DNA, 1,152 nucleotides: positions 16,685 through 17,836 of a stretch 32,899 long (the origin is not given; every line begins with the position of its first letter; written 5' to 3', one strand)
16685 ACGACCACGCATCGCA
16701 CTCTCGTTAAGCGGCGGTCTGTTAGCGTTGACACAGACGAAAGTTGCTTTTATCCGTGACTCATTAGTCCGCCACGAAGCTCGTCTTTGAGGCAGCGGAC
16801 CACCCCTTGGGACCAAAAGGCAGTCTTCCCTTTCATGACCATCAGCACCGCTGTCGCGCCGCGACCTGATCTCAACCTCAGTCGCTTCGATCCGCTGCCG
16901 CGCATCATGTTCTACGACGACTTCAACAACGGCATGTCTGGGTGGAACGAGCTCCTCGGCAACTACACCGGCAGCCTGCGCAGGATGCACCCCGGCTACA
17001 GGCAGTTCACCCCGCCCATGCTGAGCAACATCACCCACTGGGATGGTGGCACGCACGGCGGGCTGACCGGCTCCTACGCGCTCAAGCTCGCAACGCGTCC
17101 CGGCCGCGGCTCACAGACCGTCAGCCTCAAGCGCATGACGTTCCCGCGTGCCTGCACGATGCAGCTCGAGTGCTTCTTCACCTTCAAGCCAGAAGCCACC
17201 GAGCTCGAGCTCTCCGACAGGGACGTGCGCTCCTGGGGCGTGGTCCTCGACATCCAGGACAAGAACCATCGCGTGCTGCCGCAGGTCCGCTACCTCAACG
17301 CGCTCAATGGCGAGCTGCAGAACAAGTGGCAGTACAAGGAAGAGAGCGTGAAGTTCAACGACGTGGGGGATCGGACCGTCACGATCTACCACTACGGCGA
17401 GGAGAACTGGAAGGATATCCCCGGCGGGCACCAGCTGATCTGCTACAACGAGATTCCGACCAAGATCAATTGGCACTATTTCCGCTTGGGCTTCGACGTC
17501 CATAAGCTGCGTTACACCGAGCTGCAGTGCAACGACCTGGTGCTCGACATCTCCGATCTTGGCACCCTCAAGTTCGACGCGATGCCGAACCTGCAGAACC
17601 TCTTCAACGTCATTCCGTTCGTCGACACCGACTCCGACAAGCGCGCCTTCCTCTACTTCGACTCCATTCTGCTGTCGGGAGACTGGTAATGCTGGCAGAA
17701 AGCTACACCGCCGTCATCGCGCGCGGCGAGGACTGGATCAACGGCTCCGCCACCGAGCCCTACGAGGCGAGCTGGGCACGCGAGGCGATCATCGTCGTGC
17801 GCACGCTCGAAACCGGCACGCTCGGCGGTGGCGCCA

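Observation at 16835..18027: Second, diverged copy of the two-gene module (copy B), leading an aldolase/aldo-keto-reductase operon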

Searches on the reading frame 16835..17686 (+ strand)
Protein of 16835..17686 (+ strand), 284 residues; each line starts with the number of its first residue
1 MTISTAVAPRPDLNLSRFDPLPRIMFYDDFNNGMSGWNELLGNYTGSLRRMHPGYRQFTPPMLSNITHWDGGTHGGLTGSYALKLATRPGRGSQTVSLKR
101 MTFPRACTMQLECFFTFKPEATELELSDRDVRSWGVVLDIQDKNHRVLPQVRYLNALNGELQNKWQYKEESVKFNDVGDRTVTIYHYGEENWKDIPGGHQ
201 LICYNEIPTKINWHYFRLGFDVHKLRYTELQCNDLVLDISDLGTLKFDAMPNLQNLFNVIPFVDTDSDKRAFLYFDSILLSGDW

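Call 5: search_protein_families(library=pfam, proteins=[window:16835-17686:+], max_evalue=0.1)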
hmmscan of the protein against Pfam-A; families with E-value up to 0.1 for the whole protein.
window:16835-17686:+ (284 aa): 1 family
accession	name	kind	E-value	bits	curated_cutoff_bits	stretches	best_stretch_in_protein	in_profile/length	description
PF20562.5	DUF6772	-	7.4e-112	373.7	27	1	11-284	7-284/284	Domain of unknown function (DUF6772)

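Call 6: search_protein_families(library=ncbifam, proteins=[window:16835-17686:+], max_evalue=0.1)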
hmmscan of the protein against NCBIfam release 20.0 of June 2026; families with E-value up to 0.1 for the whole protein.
window:16835-17686:+ (284 aa): 0 families

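Call 11: search_solved_structures(query=window:16835-17686:+, max_evalue=10)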
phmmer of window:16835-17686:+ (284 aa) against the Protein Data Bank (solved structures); distinct sequences matched with E-value up to 10: 0.

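Call 14: find_homologous_proteins(query=window:16835-17686:+)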
Query window:16835-17686:+ (284 aa): 990 proteins with E <= 0.001 among 2078 candidates; the best 120 are listed.
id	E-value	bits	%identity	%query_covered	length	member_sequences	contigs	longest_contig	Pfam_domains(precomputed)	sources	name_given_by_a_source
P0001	2.1e-180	616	90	100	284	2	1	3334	PF20562.6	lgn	-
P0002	1.2e-175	601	87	100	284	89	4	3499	PF20562.6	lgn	-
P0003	1.8e-168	577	85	100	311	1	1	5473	PF20562.6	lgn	-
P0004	7.6e-161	552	81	100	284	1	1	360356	PF20562.6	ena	-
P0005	1.4e-155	535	80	98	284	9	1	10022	PF20562.6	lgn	-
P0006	2.3e-151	521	76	99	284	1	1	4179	PF20562.6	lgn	-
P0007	4.5e-139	481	89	79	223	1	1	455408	PF20562.6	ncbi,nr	ncbi:MAG: hypothetical protein NVV79_01795 [Devosia ginsengisoli]|nr:DUF6772 family protein [Devosia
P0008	3.5e-136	471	70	97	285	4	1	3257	PF20562.6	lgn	-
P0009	2.3e-133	462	70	97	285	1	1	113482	PF20562.6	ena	-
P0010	2.5e-131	455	69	97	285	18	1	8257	PF20562.6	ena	-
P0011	4.5e-131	454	67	97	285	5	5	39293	PF20562.6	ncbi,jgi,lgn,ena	-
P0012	3.3e-130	452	75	88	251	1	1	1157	PF20562.6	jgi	jgi:hypothetical protein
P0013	4.7e-130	451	66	97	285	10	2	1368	PF20562.6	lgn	-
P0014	8.6e-129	447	66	97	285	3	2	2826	PF20562.6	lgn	-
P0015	7.0e-126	437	67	97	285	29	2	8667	PF20562.6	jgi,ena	jgi:hypothetical protein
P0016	1.4e-125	436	65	97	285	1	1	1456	PF20562.6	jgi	jgi:hypothetical protein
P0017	4.6e-124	431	65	97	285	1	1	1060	PF20562.6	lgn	-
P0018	1.4e-122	427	65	97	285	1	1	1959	PF20562.6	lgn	-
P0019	1.2e-121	423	64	96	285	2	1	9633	PF20562.6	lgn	-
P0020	3.3e-119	415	64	97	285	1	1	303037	PF20562.6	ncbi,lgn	-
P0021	3.8e-114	399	59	97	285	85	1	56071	PF20562.6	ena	-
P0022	1.1e-110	387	57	97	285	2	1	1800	PF20562.6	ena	-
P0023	2.3e-110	386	56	97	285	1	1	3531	PF20562.6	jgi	-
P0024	3.2e-110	386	57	97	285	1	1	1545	PF20562.6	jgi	jgi:hypothetical protein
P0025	5.0e-110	385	57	97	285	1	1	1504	PF20562.6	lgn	-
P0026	8.7e-110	385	56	97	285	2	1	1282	PF20562.6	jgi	jgi:hypothetical protein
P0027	2.6e-108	380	55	97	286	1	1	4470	PF20562.6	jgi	jgi:hypothetical protein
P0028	3.7e-108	379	55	97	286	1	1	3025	PF20562.6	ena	-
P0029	5.3e-108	379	54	97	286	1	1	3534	PF20562.6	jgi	-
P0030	2.3e-107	377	55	97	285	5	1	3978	PF20562.6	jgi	jgi:hypothetical protein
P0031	4.4e-107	376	55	97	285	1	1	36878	PF20562.6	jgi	-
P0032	6.1e-107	375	56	97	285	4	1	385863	PF20562.6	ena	-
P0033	1.1e-106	374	54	97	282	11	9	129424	PF20562.6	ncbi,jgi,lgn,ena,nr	ncbi:MAG: hypothetical protein H6852_14820 [Geminicoccaceae bacterium]|jgi:hypothetical protein|nr:h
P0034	1.3e-106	374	54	97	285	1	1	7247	PF20562.6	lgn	-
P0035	1.3e-106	374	54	97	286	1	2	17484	PF20562.6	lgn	-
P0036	1.8e-106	374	55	97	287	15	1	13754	PF20562.6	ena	-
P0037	3.2e-106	373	55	97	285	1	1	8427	PF20562.6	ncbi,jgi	-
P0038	3.3e-106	373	55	97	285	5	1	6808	PF20562.6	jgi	-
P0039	3.5e-106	373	54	99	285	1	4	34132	PF20562.6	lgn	-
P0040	3.6e-106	373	55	97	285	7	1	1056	PF20562.6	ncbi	-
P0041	4.1e-106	372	55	97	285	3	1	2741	PF20562.6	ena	-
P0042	5.2e-106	372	55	97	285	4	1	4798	PF20562.6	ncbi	ncbi:MAG: DUF6772 family protein [Alphaproteobacteria bacterium]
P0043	1.6e-105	371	55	96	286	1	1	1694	PF20562.6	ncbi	-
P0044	2.1e-105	370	54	97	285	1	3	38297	PF20562.6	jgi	jgi:hypothetical protein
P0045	2.1e-105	370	55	97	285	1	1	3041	PF20562.6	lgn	-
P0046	3.6e-105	369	53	97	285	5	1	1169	PF20562.6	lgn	-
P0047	3.6e-105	369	53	97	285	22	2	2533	PF20562.6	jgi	jgi:hypothetical protein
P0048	4.3e-105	369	54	97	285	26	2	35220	PF20562.6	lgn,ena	-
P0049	4.4e-105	369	56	97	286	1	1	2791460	PF20562.6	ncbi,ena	-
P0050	8.7e-105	368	53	97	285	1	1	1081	PF20562.6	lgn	-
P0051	9.7e-105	368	54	97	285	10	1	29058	PF20562.6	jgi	jgi:hypothetical protein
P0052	9.7e-105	368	52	100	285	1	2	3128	PF20562.6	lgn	-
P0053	3.5e-104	366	53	97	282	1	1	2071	PF20562.6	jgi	jgi:hypothetical protein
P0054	4.7e-104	366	53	97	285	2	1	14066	PF20562.6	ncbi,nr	ncbi:MAG TPA: DUF6772 family protein [Geminicoccaceae bacterium]|nr:DUF6772 family protein [Geminico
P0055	8.3e-104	365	55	97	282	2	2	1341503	PF20562.6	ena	-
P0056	1.0e-103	365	55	96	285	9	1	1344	PF20562.6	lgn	-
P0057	3.1e-103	363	55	95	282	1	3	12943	PF20562.6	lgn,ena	-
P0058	4.4e-103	363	54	97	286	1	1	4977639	PF20562.6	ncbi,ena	-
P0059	5.1e-103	362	53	96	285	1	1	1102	PF20562.6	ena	-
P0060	5.9e-103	362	52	96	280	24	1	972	PF20562.6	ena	-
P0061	7.1e-103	362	54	97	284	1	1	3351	PF20562.6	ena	-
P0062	1.4e-102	361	54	97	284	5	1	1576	PF20562.6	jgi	jgi:hypothetical protein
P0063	1.6e-102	361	53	97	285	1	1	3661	PF20562.6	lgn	-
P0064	2.0e-102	360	51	97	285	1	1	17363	PF20562.6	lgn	-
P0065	2.9e-102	360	54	100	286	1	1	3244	PF20562.6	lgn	-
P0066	7.2e-102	359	55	97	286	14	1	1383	PF20562.6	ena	-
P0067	8.4e-102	358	55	95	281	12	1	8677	PF20562.6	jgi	jgi:hypothetical protein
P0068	9.8e-102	358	53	97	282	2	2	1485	PF20562.6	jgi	-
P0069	1.2e-101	358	52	97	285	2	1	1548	PF20562.6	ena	-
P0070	1.5e-101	358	52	97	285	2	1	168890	PF20562.6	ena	-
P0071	2.3e-101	357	52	97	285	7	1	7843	PF20562.6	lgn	-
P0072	3.4e-101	356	54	96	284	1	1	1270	PF20562.6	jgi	jgi:hypothetical protein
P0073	4.1e-101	356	50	99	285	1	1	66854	PF20562.6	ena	-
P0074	4.3e-101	356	52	97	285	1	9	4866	PF20562.6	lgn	-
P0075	4.6e-101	356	51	96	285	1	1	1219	PF20562.6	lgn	-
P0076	6.4e-101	355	52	99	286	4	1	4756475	PF20562.6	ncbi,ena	-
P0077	6.8e-101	355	52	97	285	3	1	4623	PF20562.6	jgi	jgi:hypothetical protein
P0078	9.3e-101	355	56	97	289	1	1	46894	PF20562.6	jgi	jgi:hypothetical protein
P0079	1.1e-100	355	50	97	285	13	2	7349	PF20562.6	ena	-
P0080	2.4e-100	354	52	97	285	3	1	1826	PF20562.6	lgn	-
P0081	4.8e-100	353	55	95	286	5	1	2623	PF20562.6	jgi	-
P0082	7.1e-100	352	51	97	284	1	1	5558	PF20562.6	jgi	-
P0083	9.0e-100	352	51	97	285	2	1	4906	PF20562.6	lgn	-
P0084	1.1e-99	351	50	99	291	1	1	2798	PF20562.6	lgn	-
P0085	1.2e-99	351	53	99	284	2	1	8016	PF20562.6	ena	-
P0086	2.8e-99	350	55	97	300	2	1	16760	PF20562.6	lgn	-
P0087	3.3e-99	350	53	92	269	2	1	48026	PF20562.6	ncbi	ncbi:MAG: DUF6772 family protein, partial [Geminicoccaceae bacterium]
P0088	3.9e-99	350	51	99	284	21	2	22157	PF20562.6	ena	-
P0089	4.0e-99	350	51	98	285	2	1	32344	PF20562.6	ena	-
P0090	4.2e-99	349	54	95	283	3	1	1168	PF20562.6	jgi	jgi:hypothetical protein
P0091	5.0e-99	349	54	97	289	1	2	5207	PF20562.6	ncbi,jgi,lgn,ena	-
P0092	5.4e-99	349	53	95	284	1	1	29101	PF20562.6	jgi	jgi:hypothetical protein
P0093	1.2e-98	348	56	96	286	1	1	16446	PF20562.6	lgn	-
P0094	1.3e-98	348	52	98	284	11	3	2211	PF20562.6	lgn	-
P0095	1.4e-98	348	51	97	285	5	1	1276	PF20562.6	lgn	-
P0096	7.6e-98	345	53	95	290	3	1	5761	PF20562.6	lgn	-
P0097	9.8e-98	345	53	98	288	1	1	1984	PF20562.6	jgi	jgi:hypothetical protein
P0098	1.5e-97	344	50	97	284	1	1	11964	PF20562.6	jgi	-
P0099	2.7e-97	344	51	97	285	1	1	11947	PF20562.6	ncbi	-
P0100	2.9e-97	343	52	100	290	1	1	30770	PF20562.6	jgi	-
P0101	4.4e-97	343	52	99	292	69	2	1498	PF20562.6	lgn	-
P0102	6.5e-97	342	51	100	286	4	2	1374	PF20562.6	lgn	-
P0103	8.3e-97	342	52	96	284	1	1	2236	PF20562.6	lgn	-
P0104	1.9e-96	341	54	99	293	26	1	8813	PF20562.6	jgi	-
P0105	2.4e-96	340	54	95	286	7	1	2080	PF20562.6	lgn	-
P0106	2.4e-96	340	53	96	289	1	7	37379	PF20562.6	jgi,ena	jgi:hypothetical protein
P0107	3.2e-96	340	54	96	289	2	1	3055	PF20562.6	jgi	jgi:hypothetical protein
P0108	3.7e-96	340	53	96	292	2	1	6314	PF20562.6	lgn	-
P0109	4.3e-96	340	51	98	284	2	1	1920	PF20562.6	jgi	-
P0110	4.6e-96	339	54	96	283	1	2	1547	PF20562.6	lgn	-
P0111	9.4e-96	338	52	98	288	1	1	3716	PF20562.6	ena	-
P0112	1.1e-95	338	51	100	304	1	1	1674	PF20562.6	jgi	jgi:hypothetical protein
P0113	1.2e-95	338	53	95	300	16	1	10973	PF20562.6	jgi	jgi:hypothetical protein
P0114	1.4e-95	338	52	100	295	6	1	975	PF20562.6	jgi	jgi:hypothetical protein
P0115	2.1e-95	337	53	96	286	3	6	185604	PF20562.6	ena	-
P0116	2.1e-95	337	52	96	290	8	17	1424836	PF20562.6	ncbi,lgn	-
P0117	2.2e-95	337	53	98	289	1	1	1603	PF20562.6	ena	-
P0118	2.3e-95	337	53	96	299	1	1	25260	PF20562.6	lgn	-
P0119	2.8e-95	337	53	96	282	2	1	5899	PF20562.6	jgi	-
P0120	3.5e-95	337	52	98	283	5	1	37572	PF20562.6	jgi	jgi:hypothetical protein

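Call 17: find_related_loci(query=A1, collection=genome_contigs, flank=10000)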
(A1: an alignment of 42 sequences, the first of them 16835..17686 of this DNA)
Query A1 (284 aa) in genome_contigs; peptide patterns used: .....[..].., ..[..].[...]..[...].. (x = any residue, [..] = any of these).
598 stretches matched a pattern (row limit reached: there are more); 566 encode a relative of the query (tblastn E <= 1e-3); the best 80 are kept; 79 distinct loci.
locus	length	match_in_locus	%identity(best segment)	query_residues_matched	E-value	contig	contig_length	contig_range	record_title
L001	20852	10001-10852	91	1-284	0e+0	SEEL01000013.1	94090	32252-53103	MAG: Hyphomicrobiales bacterium isolate PMG_193 scaffold_344, whole genome shotgun sequence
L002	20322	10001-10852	87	1-284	4e-175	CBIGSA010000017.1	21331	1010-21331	MAG TPA_asm: uncultured Devosia sp. isolate SRR29014960_concoct_11 genome assembly, contig: ERZ27364776.673, whole genom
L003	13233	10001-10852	87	1-284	3e-171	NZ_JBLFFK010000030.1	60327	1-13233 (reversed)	Neorhizobium sp. DT-125 NODE_30_length_60327_cov_150.201809, whole genome shotgun sequence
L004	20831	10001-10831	81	7-284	2e-158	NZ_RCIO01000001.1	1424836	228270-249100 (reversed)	Mesorhizobium sp. Z1-4 Scaffold1, whole genome shotgun sequence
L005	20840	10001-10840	80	6-284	2e-155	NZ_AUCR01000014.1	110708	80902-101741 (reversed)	Cucumibacter marinus DSM 18995 G489DRAFT_scaffold00010.10_C, whole genome shotgun sequence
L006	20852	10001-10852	94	1-284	0e+0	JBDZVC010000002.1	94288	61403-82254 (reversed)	MAG: Phyllobacteriaceae bacterium isolate PE_dung28 NODE_77_length_94288, whole genome shotgun sequence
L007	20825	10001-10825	64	10-284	5e-121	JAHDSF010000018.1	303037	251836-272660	MAG: Rhodospirillales bacterium isolate SV3-B17.1 k141_71745, whole genome shotgun sequence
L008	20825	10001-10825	59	10-284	6e-116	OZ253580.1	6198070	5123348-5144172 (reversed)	MAG: Acidobacteriota bacterium isolate 47452053-f15d-47d9-810f-b45a5afbde1b genome assembly, chromosome: 1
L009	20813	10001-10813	59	14-284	5e-114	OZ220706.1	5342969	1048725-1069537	MAG: Acidobacteriota bacterium isolate 3e01828c-349b-4d98-9675-17abf9a03cac genome assembly, chromosome: 1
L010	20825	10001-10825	58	10-284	8e-114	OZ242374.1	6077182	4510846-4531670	MAG: Acidobacteriota bacterium isolate c92be0c8-fdd0-4eb5-bb74-4645c7abf429 genome assembly, chromosome: 1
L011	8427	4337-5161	55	10-284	8e-110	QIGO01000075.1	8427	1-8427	MAG: Alphaproteobacteria bacterium isolate SZUA-147 Ga0063293_10010441, whole genome shotgun sequence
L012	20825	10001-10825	56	10-284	4e-110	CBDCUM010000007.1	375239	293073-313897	MAG: Rhodobacterales bacterium isolate 54aa7a54-9c23-45b2-b241-321a049084e4 genome assembly, contig: contig_7, whole gen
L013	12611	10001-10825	56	10-284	2e-109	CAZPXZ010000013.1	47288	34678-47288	MAG TPA_asm: uncultured Rhodobacterales bacterium isolate SRP109090_co2_240 genome assembly, contig: NODE_876_length_472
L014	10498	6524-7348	54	10-284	7e-109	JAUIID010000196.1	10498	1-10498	MAG: Alphaproteobacteria bacterium isolate Co_bin.244 NODE_35295_length_10498_cov_1.444027, whole genome shotgun sequenc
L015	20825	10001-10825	54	10-284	7e-107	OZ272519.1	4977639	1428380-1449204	MAG: Alphaproteobacteria bacterium isolate 430c2cbf-9ad9-4a95-bf33-1e0b0696399c genome assembly, chromosome: 1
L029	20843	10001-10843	53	12-284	2e-98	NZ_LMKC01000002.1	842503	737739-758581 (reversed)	Sphingomonas sp. Leaf9 contig_2, whole genome shotgun sequence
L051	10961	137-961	52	12-284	8e-96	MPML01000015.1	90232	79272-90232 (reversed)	MAG: Caldilineaceae bacterium bin5 NODE_431_length_90232_cov_14.712_ID_861, whole genome shotgun sequence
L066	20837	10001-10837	53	12-284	4e-95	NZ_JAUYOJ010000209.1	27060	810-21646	MAG: Phenylobacterium sp. isolate C4_maxbin.053 C4_k141_418217, whole genome shotgun sequence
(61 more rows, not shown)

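Call 25: predict_structure(alignment_id=A1)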
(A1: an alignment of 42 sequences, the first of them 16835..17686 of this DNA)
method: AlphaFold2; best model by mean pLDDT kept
length: 284 residues; sequences in the alignment: 42
mean_pLDDT: 89.8   pTM: 0.89
mean pLDDT of the five models: 89.8, 87.7, 82.4, 81.8, 74.5
residues with pLDDT >= 90: 194; 70-90: 70; 50-70: 14; < 50: 6
segments of 3 or more residues with pLDDT < 50: 1-3, 5-7
pLDDT, mean of each block of 10 residues (from residue 1): 47 87 95 93 84 91 85 85 96 96 93 94 77 97 94 96 97 82 88 98 73 95 96 98 93 92 95 96 94
secondary structure, 60 per line:
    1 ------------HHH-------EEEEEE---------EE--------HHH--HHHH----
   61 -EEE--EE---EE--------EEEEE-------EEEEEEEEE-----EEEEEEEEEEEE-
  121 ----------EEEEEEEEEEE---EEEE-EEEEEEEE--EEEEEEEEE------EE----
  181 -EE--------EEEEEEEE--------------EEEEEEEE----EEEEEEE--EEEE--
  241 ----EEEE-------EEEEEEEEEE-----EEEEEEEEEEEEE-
elements in order: E23-28 H53-56 E62-64 E82-86 E94-102 E108-119 E131-141 E145-148 E150-157 E160-168 E192-199 E214-221 E226-232 E235-238 E245-248 E256-265 E271-283

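Call 28: fold_search(model_id=the predicted structure, library=pdb)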
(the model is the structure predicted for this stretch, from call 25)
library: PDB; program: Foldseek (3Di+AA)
matches with E <= 10: 1345; with E <= 0.001: 61
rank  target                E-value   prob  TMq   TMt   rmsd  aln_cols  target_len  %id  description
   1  8q2a_C                6.2e-06  1.00  0.36  0.43  11.0       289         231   14  TtX122B - A domain of unknown function from the Teredinibacter turnerae protein TERTU_2913 (released 2024-03-13)
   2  2a6x_B                8.2e-06  1.00  0.35  0.43  11.5       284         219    9  Crystal structure of Emp46p carbohydrate recognition domain (CRD), Y131F mutant (released 2006-01-31)
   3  9vbx_A                8.6e-06  1.00  0.36  0.42   9.1       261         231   11  Lectin FRIL from Lablab purpureus complexed to Lewis X tetrasaccharide (released 2026-03-18)
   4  2a6z                  1.9e-05  1.00  0.34  0.42  12.6       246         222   10  Crystal structure of Emp47p carbohydrate recognition domain (CRD), monoclinic crystal form 1 (released 2006-01-31)
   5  2a6v_B                2.3e-05  1.00  0.34  0.42  12.7       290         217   11  Crystal structure of Emp46p carbohydrate recognition domain (CRD), potassium-bound form (released 2006-01-31)
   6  2a6w_B                2.4e-05  1.00  0.35  0.44  10.4       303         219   12  Crystal structure of Emp46p carbohydrate recognition domain (CRD), metal-free form (released 2006-01-31)
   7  2a71_D                2.6e-05  1.00  0.32  0.40  12.7       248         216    9  Crystal structure of Emp47p carbohydrate recognition domain (CRD), orthorhombic crystal form (released 2006-01-31)
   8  2a6w_A                3.4e-05  1.00  0.32  0.40  13.3       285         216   11  Crystal structure of Emp46p carbohydrate recognition domain (CRD), metal-free form (released 2006-01-31)
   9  2a6y                  4.2e-05  1.00  0.37  0.44  11.7       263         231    9  Crystal structure of Emp47p carbohydrate recognition domain (CRD), tetragonal crystal form (released 2006-01-31)
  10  9vbz_A                4.9e-05  1.00  0.34  0.40   9.5       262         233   11  Lectin FRIL from Lablab purpureus complexed to oligomannose (released 2026-03-18)
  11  9vbw_B                5.5e-05  1.00  0.37  0.43   9.5       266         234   10  Lectin FRIL from Lablab purpureus complexed to Lewis X tetrasaccharide (released 2026-03-18)
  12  2a71_A                5.5e-05  1.00  0.33  0.41  12.8       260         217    9  Crystal structure of Emp47p carbohydrate recognition domain (CRD), orthorhombic crystal form (released 2006-01-31)
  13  2a6v_A                6.1e-05  1.00  0.30  0.38  13.7       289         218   11  Crystal structure of Emp46p carbohydrate recognition domain (CRD), potassium-bound form (released 2006-01-31)
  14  8q28_A                6.4e-05  1.00  0.38  0.43   9.4       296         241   11  Se-Met labelled TtX122A - A domain of unknown function from the Teredinibacter turnerae protein TERTU_3803 (released 2024-03-13)
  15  2a6x_A                7.2e-05  1.00  0.35  0.44  10.9       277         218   11  Crystal structure of Emp46p carbohydrate recognition domain (CRD), Y131F mutant (released 2006-01-31)
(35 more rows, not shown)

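Call 30: search_solved_structures(query=A1, max_evalue=10)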
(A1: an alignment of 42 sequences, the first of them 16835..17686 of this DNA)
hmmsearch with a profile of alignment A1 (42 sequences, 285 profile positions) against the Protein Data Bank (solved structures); distinct sequences matched with E-value up to 10: 1.
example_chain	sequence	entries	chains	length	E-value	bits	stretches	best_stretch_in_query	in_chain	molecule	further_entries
2fv4_B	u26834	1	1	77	0.45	12.7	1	111-145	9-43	Hypothetical 24.6 kDa protein in ILV2-ADE17 intergenic region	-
